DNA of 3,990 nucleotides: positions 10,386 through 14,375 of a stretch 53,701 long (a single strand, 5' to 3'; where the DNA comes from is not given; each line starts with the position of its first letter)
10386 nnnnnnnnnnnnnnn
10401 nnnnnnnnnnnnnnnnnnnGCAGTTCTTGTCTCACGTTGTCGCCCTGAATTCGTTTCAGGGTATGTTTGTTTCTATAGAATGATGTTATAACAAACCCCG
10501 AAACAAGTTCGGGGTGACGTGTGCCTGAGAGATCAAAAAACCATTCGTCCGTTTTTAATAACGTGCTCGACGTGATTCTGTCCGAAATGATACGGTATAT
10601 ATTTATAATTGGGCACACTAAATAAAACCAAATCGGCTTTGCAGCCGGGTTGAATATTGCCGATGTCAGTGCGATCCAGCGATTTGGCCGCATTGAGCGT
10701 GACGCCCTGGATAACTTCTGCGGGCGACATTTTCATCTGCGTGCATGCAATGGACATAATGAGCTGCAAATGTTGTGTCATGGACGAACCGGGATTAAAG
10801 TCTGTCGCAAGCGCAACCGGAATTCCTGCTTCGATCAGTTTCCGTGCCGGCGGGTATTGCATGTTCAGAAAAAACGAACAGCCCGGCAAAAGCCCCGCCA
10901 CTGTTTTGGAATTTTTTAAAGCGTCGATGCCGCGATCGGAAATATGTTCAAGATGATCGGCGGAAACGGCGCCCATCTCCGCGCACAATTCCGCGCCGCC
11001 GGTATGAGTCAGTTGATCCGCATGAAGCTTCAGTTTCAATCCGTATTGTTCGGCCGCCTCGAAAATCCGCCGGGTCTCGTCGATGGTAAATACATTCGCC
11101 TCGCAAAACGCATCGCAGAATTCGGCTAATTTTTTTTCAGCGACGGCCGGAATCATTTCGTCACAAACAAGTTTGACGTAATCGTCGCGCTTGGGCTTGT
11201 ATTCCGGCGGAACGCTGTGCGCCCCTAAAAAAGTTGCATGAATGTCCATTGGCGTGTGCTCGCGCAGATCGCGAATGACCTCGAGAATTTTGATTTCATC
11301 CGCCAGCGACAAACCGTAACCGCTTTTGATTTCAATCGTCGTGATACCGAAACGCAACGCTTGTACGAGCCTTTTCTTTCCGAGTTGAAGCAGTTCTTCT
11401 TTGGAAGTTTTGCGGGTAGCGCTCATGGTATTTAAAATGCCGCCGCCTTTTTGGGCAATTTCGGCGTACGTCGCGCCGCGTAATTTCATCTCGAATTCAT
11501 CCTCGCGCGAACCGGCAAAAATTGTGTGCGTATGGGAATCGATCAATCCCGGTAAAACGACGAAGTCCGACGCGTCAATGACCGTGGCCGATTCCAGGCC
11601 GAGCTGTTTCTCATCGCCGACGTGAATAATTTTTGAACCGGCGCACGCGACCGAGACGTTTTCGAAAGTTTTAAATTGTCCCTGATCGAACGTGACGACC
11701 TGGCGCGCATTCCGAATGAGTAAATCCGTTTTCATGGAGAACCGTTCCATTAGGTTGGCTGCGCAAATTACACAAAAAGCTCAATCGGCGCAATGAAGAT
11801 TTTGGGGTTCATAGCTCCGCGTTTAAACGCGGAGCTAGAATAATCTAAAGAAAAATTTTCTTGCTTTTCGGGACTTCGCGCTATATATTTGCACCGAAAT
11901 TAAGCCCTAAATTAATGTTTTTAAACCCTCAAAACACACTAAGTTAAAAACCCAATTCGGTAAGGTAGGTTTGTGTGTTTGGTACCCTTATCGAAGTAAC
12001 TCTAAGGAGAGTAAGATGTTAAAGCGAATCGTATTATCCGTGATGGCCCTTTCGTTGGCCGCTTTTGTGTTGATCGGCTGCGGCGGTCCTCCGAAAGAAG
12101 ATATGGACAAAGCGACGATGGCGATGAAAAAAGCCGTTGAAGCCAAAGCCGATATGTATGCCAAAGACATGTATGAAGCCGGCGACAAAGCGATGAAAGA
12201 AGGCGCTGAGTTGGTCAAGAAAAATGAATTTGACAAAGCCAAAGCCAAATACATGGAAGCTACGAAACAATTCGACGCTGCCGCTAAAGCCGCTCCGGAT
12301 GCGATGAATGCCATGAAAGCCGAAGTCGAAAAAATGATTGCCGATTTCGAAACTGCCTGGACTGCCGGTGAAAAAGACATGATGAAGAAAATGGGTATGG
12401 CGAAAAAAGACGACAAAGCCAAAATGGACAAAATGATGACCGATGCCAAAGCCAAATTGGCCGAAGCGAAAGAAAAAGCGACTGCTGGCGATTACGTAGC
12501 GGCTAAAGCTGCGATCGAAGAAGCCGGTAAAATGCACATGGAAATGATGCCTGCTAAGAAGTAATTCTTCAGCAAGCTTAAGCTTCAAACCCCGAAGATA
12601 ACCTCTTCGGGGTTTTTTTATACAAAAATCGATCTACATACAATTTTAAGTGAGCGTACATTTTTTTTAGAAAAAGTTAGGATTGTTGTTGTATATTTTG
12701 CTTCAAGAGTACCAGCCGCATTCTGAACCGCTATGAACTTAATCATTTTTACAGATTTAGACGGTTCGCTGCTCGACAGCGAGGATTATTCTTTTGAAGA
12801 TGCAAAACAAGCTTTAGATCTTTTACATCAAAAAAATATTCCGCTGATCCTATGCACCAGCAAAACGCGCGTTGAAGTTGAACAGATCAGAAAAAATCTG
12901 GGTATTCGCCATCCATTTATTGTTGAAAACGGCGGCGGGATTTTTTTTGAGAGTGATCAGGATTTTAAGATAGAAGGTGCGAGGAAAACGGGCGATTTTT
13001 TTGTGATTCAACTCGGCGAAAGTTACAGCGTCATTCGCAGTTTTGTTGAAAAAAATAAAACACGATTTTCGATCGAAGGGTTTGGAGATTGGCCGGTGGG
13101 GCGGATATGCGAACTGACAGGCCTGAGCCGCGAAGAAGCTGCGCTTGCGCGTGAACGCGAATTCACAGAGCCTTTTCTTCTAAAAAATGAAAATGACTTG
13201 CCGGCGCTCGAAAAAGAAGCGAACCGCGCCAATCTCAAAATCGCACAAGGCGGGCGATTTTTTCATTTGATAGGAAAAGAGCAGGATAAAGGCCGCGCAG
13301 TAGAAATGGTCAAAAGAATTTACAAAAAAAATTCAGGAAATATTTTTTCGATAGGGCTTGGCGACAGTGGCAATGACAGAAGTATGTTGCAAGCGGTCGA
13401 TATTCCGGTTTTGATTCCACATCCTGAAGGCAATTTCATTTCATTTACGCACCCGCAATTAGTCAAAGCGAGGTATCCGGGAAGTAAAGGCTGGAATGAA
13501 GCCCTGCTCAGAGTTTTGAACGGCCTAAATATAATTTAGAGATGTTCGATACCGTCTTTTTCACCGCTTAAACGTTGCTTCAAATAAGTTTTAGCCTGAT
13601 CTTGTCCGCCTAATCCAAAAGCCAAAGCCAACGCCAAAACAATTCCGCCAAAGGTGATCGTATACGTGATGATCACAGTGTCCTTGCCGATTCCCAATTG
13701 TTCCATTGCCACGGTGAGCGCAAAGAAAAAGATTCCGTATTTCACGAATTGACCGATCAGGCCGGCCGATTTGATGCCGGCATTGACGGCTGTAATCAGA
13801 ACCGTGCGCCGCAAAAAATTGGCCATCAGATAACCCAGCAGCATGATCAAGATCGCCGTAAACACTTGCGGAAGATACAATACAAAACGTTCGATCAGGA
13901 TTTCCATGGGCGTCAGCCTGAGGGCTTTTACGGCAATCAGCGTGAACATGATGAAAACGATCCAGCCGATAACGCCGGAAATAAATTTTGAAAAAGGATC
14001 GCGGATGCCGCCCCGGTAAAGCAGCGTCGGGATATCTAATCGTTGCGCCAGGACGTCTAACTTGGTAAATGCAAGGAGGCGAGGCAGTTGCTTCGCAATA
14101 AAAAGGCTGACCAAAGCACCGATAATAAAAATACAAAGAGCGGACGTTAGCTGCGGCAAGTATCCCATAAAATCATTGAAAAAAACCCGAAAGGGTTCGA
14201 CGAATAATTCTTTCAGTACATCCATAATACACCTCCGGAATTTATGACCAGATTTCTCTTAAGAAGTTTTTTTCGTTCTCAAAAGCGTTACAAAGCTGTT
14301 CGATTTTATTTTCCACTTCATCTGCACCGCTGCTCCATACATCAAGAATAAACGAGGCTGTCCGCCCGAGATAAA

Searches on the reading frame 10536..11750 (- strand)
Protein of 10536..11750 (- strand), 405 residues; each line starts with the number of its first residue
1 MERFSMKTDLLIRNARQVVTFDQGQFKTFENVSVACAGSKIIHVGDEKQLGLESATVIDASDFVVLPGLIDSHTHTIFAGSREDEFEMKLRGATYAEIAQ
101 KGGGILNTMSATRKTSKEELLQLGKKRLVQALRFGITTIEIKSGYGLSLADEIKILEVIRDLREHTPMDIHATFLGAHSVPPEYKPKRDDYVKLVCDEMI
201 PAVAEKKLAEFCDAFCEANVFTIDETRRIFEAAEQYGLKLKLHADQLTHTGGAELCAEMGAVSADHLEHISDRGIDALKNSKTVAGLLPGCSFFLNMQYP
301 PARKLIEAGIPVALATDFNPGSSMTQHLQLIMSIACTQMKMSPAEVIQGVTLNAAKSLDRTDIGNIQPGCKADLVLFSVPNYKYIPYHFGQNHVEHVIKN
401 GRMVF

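Call 47: search_protein_families(library=pfam, proteins=[window:10536-11750:-], max_evalue=0.0001)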
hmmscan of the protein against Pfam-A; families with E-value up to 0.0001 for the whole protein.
window:10536-11750:- (405 aa): 2 families
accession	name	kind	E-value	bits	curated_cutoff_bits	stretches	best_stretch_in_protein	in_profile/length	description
PF07969.17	Amidohydro_3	-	2.6e-27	96.9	29.7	2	107-405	135-472/472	Amidohydrolase family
PF01979.26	Amidohydro_1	-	1.2e-23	84.3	25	1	64-404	1-345/345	Amidohydrolase family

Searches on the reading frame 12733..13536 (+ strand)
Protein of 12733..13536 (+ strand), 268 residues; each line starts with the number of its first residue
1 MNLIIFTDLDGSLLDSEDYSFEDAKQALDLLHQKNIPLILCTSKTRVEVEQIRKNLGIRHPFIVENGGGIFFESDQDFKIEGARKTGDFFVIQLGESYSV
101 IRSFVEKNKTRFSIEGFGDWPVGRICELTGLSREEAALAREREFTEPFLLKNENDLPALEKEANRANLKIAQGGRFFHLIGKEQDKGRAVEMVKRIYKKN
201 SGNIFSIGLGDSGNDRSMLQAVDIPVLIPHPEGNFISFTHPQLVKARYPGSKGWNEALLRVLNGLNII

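Call 47: search_protein_families(library=pfam, proteins=[window:12733-13536:+], max_evalue=0.0001)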
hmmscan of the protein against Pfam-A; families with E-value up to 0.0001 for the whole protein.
window:12733-13536:+ (268 aa): 3 families
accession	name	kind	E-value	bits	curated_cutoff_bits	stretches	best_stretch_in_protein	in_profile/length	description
PF08282.18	Hydrolase_3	-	2e-19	70.8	20.9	1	5-226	1-226/255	haloacid dehalogenase-like hydrolase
PF05116.19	S6PP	-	1e-09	38.8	20.3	0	2-63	2-63/247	Sucrose-6F-phosphate phosphohydrolase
PF00702.32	Hydrolase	-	1.1e-05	26.3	26.4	1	15-64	94-143/191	haloacid dehalogenase-like hydrolase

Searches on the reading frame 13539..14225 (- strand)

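Call 47: search_protein_families(library=pfam, proteins=[window:13539-14225:-], max_evalue=0.0001)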
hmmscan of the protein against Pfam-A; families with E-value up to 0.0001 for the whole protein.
window:13539-14225:- (229 aa): 1 family
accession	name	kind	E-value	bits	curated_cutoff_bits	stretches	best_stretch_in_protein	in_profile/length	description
PF05552.17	MS_channel_1st_1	-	1.5e-12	47.6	22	2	106-142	2-38/50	Mechanosensitive ion channel, conserved TM helix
